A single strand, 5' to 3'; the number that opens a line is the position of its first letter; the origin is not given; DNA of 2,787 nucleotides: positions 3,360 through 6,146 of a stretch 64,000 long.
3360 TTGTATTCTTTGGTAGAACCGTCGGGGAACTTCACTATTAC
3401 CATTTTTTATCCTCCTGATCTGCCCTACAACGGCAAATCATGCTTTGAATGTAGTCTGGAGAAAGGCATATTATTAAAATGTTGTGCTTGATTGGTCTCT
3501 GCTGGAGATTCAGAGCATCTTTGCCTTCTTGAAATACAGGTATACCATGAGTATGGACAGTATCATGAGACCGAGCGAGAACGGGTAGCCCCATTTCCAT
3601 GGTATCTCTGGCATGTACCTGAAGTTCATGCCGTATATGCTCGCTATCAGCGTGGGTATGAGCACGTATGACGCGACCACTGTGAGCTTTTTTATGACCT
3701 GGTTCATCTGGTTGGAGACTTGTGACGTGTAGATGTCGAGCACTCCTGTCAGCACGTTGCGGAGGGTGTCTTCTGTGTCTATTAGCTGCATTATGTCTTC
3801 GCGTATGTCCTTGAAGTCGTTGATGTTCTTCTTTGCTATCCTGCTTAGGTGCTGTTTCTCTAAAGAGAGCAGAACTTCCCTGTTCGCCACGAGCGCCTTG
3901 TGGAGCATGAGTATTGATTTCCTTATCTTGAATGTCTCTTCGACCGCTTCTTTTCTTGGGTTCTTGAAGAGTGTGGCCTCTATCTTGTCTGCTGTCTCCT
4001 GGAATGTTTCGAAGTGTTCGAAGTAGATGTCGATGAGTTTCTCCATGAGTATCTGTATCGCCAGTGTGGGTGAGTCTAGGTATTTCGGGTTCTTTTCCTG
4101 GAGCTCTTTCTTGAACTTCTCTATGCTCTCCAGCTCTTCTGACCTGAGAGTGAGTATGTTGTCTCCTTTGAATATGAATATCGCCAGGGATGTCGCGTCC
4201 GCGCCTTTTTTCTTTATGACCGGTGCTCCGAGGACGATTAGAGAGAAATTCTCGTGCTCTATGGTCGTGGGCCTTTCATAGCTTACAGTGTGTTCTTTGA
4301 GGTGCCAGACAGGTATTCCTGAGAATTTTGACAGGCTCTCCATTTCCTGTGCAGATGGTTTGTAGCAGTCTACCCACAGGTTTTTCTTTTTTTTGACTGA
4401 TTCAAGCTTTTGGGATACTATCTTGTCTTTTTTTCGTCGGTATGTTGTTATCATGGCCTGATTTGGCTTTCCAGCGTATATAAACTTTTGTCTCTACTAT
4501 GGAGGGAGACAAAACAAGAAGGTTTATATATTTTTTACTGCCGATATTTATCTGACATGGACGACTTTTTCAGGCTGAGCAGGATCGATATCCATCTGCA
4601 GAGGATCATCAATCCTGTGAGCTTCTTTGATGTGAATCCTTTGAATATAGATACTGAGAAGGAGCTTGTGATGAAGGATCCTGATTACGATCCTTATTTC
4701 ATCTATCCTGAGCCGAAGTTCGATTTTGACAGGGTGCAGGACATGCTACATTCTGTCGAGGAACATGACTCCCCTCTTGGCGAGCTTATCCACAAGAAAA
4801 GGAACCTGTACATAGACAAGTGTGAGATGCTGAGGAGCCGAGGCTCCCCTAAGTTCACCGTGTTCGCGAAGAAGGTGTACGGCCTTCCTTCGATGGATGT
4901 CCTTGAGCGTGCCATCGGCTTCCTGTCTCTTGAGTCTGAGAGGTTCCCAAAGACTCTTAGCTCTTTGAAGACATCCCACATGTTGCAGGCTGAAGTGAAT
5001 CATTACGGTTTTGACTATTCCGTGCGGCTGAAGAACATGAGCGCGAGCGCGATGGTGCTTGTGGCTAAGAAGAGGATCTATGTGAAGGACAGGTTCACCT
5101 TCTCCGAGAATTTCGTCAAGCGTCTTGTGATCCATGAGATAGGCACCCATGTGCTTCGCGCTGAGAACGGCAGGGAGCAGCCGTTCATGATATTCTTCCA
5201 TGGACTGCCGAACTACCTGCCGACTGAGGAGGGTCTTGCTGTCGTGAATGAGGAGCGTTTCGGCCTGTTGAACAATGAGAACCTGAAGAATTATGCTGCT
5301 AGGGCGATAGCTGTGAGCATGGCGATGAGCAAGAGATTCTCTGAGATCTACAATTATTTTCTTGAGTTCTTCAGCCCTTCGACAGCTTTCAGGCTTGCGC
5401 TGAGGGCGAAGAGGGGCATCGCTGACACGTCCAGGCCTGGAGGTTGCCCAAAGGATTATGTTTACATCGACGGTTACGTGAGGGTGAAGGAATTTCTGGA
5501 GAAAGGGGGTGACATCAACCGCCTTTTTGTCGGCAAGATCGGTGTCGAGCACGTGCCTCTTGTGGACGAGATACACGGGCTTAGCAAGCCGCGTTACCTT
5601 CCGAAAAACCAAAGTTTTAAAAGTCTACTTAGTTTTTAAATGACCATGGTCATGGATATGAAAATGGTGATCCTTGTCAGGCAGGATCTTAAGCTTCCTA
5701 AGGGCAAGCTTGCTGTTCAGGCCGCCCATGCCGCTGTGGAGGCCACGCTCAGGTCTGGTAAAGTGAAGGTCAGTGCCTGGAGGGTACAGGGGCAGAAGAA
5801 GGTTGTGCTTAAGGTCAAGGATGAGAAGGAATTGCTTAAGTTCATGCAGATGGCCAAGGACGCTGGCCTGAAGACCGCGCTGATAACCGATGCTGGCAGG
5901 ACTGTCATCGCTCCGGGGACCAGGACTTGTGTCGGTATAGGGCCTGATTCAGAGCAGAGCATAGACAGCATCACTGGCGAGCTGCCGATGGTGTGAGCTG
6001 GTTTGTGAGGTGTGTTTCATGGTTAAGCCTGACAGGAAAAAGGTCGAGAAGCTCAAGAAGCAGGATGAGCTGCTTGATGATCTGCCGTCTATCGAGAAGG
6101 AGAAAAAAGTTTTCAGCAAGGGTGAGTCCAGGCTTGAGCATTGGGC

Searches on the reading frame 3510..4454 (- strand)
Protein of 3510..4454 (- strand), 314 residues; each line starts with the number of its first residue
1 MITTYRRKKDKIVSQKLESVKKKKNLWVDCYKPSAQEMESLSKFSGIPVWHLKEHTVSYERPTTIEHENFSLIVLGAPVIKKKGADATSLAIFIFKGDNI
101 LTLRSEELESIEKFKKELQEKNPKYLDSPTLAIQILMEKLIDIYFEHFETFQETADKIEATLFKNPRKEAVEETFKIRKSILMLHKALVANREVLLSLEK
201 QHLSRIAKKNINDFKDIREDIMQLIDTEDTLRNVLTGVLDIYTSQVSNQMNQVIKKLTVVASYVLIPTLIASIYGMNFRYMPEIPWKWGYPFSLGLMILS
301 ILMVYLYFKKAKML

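Call 31: search_protein_families(library=pfam, proteins=[window:3510-4454:-])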
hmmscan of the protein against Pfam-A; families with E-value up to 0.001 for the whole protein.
window:3510-4454:- (314 aa): 1 family
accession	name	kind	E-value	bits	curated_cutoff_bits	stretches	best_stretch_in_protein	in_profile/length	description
PF01544.23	CorA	-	3.8e-62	210.7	27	1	23-310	2-292/292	CorA-like Mg2+ transporter protein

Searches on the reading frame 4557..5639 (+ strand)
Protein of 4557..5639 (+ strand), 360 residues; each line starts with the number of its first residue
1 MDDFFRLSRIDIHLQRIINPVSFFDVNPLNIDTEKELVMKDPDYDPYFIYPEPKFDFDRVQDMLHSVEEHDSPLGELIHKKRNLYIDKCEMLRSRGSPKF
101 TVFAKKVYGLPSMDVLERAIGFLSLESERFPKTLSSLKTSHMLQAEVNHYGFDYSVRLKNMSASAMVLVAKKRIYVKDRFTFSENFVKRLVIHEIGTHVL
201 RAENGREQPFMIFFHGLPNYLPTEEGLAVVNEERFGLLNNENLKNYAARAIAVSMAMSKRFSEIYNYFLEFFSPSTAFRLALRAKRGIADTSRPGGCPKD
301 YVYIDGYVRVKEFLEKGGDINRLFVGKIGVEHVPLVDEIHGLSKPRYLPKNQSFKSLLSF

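Call 31: search_protein_families(library=pfam, proteins=[window:4557-5639:+])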
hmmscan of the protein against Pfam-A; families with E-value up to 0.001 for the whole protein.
window:4557-5639:+ (360 aa): 1 family
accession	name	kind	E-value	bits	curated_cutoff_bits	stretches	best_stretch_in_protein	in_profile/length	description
PF08014.17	MATCAP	-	3.3e-52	178.1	27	1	43-351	9-346/365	Microtubule-associated tyrosine carboxypeptidase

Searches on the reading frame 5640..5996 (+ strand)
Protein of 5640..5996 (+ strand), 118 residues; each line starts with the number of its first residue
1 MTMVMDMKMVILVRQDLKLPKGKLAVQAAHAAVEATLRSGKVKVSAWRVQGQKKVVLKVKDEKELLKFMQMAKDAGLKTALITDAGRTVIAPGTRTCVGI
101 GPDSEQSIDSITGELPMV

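Call 31: search_protein_families(library=pfam, proteins=[window:5640-5996:+])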
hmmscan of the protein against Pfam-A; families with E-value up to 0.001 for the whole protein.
window:5640-5996:+ (118 aa): 1 family
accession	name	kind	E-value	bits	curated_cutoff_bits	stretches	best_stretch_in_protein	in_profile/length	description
PF01981.21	PTH2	-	8.7e-39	132.7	23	1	7-117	1-114/115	Peptidyl-tRNA hydrolase PTH2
